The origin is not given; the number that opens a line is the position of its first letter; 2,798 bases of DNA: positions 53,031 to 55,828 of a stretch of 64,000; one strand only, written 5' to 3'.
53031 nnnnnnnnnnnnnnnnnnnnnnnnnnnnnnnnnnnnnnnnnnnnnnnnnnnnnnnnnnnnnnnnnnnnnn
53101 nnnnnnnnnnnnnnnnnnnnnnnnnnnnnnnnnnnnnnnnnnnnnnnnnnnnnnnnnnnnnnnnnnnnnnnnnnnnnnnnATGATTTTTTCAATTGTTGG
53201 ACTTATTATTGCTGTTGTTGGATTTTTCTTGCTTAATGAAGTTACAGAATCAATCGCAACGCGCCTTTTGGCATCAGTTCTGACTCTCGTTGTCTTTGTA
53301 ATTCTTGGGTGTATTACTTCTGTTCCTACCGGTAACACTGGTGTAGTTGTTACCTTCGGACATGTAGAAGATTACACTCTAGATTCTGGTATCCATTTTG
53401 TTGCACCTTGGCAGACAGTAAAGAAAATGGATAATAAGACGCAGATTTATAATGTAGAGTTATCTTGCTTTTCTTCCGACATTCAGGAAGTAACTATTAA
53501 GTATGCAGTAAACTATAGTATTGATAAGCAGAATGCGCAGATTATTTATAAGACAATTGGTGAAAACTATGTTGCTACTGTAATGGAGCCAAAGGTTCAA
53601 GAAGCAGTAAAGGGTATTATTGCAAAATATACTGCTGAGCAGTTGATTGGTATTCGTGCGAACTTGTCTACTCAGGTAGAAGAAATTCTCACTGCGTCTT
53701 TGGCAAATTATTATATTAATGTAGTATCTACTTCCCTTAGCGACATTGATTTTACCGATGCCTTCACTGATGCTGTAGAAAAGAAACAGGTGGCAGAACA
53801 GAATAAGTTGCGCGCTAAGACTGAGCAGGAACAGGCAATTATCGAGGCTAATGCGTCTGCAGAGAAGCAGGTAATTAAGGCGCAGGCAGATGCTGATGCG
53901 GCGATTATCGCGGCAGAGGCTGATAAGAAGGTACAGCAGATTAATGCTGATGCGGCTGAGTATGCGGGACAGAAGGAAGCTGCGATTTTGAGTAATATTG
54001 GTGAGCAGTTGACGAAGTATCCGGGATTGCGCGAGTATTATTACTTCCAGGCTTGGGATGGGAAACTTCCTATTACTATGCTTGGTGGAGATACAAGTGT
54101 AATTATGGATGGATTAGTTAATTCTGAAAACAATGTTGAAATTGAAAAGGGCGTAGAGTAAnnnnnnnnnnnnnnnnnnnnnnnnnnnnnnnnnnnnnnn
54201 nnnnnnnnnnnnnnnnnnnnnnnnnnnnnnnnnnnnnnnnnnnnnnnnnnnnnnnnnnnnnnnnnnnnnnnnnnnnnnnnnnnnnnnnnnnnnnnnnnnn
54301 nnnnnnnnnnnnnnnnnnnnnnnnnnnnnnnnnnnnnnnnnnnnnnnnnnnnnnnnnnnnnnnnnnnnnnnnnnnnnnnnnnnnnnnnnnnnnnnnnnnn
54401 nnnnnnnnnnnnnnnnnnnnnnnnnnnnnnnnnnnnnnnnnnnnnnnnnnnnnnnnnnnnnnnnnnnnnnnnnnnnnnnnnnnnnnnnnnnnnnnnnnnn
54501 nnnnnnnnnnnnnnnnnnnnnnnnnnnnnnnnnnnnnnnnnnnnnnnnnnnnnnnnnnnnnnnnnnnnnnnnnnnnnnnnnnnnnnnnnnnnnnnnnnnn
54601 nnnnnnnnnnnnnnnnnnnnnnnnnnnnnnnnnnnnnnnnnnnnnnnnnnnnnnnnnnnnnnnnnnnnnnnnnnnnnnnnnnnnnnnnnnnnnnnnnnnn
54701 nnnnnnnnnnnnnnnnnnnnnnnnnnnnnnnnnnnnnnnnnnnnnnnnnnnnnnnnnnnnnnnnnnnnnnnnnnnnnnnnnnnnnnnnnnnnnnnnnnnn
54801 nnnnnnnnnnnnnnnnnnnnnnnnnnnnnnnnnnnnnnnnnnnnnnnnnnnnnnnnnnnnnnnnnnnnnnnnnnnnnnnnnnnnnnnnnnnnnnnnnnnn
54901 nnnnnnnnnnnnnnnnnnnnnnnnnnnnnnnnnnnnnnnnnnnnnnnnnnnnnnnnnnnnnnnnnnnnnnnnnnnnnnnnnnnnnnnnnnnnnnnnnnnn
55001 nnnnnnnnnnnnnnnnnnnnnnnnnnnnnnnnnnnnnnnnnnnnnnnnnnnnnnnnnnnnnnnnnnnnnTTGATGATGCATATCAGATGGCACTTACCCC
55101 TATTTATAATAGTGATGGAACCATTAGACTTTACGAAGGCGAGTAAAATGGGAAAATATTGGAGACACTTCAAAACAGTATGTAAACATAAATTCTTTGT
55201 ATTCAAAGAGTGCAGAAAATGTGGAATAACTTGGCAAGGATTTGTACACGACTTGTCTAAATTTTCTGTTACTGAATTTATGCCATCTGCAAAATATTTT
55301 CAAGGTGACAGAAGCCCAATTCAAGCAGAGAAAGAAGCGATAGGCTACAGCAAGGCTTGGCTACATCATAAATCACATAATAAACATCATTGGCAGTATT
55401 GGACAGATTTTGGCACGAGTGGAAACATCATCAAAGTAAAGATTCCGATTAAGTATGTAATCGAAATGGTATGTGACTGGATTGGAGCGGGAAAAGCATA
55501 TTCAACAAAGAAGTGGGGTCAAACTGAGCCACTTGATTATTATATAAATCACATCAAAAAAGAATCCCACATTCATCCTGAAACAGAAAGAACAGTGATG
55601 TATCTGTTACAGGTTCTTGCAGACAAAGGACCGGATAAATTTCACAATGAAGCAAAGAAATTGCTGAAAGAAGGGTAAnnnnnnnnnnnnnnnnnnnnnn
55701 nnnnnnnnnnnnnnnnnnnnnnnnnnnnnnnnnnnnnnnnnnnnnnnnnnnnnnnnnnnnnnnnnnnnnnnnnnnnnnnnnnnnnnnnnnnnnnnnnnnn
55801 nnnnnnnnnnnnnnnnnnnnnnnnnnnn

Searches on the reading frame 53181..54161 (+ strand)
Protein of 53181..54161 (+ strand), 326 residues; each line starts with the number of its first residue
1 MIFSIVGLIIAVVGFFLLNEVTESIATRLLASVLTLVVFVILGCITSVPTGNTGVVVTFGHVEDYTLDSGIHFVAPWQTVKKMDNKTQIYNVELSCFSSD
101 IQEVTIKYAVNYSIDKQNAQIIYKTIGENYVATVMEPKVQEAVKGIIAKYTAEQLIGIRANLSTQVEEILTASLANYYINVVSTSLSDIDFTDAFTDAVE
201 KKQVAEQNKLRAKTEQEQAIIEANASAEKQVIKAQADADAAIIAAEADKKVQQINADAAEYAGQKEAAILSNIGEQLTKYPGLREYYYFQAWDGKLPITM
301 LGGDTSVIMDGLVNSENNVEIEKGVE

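Call 7: search_protein_families(library=pfam, proteins=[window:53181-54161:+], max_evalue=0.01)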
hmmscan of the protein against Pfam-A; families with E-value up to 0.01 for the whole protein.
window:53181-54161:+ (326 aa): 2 families
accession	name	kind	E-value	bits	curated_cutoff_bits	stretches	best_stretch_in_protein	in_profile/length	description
PF01145.31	Band_7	-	9.4e-32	110.9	23.6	1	47-219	2-168/176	SPFH domain / Band 7 family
PF07931.18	CPT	-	0.00038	20.7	22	1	192-247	34-89/172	Chloramphenicol phosphotransferase-like protein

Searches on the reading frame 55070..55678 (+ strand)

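Call 7: search_protein_families(library=pfam, proteins=[window:55070-55678:+], max_evalue=0.01)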
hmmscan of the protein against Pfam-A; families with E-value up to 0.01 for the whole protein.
window:55070-55678:+ (202 aa): 1 family
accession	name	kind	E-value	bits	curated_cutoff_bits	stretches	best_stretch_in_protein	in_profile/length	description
PF18907.5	DUF5662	-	8.5e-39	133.1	27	1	30-180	2-154/156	Family of unknown function (DUF5662)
